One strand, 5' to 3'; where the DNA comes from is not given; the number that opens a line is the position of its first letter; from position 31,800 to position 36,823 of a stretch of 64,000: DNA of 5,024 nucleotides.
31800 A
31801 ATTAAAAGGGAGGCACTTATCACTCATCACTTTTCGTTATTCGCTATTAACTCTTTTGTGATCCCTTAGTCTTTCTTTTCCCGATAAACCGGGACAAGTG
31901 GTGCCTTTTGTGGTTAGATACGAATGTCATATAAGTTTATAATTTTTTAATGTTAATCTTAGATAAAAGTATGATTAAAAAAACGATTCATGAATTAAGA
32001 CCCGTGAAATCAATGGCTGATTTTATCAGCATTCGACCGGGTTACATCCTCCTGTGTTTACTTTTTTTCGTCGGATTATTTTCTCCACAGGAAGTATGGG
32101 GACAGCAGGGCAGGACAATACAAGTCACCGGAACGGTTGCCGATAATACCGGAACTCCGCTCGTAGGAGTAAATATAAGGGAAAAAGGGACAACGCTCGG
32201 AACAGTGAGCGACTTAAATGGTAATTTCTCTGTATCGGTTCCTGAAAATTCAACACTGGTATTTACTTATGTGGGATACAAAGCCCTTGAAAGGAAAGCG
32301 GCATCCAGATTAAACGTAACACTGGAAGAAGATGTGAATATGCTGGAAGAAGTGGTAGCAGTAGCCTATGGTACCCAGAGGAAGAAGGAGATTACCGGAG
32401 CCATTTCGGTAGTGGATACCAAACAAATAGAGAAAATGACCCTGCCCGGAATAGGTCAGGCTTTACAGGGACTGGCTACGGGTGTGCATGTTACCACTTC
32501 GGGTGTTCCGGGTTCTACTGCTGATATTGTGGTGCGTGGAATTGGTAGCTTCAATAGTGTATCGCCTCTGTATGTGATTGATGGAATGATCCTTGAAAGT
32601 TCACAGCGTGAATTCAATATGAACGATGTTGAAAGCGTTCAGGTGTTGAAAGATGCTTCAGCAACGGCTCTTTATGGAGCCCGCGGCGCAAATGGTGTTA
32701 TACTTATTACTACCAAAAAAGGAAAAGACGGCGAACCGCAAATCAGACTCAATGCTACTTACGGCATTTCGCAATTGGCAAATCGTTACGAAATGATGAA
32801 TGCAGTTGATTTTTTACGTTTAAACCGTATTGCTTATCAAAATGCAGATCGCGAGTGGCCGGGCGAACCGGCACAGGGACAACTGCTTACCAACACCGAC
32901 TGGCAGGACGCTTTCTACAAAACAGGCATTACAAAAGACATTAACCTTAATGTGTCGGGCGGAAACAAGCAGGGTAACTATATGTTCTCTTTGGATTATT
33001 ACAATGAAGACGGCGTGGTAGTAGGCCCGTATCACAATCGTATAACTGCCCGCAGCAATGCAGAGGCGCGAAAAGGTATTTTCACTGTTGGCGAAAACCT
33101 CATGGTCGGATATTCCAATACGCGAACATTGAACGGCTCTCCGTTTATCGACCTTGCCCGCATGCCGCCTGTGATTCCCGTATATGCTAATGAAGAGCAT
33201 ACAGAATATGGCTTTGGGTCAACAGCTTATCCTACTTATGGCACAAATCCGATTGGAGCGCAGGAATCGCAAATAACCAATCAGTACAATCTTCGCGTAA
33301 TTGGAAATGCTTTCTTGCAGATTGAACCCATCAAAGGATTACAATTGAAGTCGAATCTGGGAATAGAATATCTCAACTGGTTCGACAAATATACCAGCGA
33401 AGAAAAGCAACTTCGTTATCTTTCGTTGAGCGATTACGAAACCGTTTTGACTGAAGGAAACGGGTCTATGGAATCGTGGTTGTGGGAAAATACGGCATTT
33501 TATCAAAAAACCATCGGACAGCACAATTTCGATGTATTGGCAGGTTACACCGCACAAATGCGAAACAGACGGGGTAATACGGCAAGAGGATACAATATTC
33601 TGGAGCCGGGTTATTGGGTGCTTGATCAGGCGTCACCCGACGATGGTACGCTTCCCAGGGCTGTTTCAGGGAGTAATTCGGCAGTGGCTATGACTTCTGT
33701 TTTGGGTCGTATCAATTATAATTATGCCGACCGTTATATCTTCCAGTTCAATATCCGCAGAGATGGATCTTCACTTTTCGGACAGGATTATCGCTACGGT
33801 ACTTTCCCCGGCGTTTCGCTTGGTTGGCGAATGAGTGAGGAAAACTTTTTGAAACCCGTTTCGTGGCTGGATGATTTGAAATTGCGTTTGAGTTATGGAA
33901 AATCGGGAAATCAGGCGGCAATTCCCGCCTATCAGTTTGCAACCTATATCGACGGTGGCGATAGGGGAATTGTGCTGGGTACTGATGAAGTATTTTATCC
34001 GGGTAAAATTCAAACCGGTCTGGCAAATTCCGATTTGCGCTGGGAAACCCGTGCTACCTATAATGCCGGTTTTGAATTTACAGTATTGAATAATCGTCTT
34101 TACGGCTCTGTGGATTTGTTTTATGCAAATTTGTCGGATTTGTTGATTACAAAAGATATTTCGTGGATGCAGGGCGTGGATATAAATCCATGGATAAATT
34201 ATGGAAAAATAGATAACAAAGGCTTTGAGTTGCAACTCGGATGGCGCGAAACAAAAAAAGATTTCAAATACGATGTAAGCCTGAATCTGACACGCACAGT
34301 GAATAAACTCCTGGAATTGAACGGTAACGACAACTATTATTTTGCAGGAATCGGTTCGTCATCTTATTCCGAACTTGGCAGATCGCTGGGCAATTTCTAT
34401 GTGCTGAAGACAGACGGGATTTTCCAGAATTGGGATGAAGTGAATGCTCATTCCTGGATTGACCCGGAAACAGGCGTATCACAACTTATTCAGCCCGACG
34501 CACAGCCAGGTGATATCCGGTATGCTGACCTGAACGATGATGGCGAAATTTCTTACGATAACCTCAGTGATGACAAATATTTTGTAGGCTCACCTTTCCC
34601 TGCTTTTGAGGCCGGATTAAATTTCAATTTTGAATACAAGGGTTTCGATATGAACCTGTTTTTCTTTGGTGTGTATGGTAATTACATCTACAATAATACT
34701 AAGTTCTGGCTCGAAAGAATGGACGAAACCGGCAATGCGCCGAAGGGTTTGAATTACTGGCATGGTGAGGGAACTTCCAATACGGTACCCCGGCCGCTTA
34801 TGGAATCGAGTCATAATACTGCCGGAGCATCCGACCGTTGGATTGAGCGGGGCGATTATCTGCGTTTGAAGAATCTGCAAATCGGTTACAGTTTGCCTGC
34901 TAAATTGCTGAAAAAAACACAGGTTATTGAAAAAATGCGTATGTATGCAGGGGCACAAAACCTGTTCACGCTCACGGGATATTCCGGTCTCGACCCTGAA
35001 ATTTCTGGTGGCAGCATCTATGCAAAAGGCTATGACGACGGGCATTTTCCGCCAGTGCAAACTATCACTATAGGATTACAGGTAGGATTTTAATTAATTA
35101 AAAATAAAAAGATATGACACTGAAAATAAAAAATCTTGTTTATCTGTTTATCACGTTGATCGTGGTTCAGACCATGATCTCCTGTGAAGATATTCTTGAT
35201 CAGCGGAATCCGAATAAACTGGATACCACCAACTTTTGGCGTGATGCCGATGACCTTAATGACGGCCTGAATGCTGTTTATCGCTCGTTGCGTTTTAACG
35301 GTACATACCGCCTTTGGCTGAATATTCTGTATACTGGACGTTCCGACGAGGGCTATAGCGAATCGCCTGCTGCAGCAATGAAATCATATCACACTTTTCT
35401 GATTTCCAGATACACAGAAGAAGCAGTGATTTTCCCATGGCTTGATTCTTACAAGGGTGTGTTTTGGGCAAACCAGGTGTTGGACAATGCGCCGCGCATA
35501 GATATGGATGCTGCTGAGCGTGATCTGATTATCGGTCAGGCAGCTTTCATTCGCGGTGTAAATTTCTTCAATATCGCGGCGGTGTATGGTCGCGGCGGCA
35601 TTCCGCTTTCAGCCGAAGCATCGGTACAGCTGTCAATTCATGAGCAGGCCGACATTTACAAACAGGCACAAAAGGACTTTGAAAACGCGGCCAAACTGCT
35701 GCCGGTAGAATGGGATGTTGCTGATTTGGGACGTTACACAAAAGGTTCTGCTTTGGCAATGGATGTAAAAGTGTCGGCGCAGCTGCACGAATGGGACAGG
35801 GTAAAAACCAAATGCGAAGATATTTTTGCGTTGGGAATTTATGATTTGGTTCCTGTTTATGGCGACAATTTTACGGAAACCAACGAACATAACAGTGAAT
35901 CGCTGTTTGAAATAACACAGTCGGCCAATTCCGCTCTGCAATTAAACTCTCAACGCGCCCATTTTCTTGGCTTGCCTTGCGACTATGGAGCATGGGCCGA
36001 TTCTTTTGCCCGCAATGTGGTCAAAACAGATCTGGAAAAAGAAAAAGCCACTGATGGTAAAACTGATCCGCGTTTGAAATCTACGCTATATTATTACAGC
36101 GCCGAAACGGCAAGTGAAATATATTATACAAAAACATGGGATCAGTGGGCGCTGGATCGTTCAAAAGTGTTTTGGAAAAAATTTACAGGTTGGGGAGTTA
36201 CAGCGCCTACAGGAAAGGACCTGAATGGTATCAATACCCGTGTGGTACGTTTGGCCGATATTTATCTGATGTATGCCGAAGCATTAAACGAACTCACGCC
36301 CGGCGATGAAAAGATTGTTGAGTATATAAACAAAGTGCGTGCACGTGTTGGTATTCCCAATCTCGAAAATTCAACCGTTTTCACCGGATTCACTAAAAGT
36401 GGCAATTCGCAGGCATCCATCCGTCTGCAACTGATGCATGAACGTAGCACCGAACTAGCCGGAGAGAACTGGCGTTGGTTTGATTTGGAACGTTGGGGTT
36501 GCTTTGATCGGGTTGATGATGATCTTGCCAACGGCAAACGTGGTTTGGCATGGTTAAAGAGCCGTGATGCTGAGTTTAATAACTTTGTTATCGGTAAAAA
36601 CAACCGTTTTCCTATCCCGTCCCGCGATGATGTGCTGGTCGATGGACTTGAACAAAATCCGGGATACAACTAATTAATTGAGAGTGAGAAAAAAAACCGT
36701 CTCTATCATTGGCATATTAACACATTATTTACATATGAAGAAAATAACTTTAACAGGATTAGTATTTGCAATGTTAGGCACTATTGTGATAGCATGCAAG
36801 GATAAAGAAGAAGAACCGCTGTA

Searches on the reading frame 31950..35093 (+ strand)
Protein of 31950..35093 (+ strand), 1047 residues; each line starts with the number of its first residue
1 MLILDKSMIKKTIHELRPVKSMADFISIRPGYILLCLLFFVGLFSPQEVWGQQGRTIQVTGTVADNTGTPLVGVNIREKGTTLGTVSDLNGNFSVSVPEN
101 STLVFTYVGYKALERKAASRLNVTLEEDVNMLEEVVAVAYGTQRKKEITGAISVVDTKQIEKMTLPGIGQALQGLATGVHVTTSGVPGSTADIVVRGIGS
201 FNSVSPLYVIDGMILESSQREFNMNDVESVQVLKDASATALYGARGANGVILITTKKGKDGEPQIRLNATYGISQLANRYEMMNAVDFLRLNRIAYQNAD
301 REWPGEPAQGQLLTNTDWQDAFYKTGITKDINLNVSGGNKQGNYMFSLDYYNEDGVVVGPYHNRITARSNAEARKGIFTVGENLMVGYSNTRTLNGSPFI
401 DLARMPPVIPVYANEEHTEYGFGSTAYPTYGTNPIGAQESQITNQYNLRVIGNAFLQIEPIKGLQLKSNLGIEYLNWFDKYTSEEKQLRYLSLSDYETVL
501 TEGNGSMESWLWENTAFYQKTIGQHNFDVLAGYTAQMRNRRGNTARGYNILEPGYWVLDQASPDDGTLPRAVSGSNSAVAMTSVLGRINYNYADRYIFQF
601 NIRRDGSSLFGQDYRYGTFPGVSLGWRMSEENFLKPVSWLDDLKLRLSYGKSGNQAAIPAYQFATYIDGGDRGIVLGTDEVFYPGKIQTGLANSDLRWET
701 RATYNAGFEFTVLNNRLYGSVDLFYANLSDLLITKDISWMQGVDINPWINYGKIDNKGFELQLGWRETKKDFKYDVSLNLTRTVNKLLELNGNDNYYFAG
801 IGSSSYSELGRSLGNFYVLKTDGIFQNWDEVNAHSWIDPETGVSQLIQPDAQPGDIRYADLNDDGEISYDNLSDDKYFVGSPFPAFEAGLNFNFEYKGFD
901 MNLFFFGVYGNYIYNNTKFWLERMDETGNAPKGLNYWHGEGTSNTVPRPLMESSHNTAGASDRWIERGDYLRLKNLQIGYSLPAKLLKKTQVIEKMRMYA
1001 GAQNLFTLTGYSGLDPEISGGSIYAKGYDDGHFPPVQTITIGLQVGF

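Call 22: search_protein_families(library=pfam, proteins=[window:31950-35093:+], max_evalue=0.001)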
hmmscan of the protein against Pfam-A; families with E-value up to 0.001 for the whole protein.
window:31950-35093:+ (1047 aa): 4 families
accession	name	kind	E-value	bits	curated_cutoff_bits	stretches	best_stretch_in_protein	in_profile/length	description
PF07715.20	Plug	-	1.2e-17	64.8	23.9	1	145-250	2-107/107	TonB-dependent Receptor Plug Domain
PF13715.12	CarbopepD_reg_2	-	2.1e-16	60.2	32.2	1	59-136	1-87/88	CarboxypepD_reg-like domain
PF00593.30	TonB_dep_Rec_b-barrel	-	3e-14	54.2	27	1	464-816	63-384/436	TonB dependent receptor-like, beta-barrel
PF13620.12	CarboxypepD_reg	-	1.4e-08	35.4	32.3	1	58-120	1-76/82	Carboxypeptidase regulatory-like domain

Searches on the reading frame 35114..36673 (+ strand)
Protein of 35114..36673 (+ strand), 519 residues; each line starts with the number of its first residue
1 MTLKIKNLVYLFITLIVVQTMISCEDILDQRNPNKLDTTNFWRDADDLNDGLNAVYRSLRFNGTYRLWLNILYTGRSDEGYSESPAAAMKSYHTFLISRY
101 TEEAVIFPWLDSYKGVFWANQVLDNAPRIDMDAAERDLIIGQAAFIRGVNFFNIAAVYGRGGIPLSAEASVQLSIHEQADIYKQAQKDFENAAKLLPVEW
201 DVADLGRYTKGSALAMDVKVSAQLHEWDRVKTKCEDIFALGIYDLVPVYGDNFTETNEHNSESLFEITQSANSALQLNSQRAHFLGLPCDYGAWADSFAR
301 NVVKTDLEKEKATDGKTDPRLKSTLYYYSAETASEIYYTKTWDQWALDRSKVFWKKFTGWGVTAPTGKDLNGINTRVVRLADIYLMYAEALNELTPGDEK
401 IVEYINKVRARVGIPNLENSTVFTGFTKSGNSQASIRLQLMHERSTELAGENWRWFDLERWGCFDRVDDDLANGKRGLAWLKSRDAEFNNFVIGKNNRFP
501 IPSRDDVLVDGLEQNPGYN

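Call 22: search_protein_families(library=pfam, proteins=[window:35114-36673:+], max_evalue=0.001)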
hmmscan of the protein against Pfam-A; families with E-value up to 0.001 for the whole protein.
window:35114-36673:+ (519 aa): 2 families
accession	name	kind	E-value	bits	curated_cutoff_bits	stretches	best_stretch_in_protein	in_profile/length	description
PF07980.17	SusD_RagB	-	9.8e-36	124.3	23.1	1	294-518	61-297/297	SusD family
PF14322.12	SusD-like_3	-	6.5e-16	59.6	27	1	28-216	3-185/191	Starch-binding associating with outer membrane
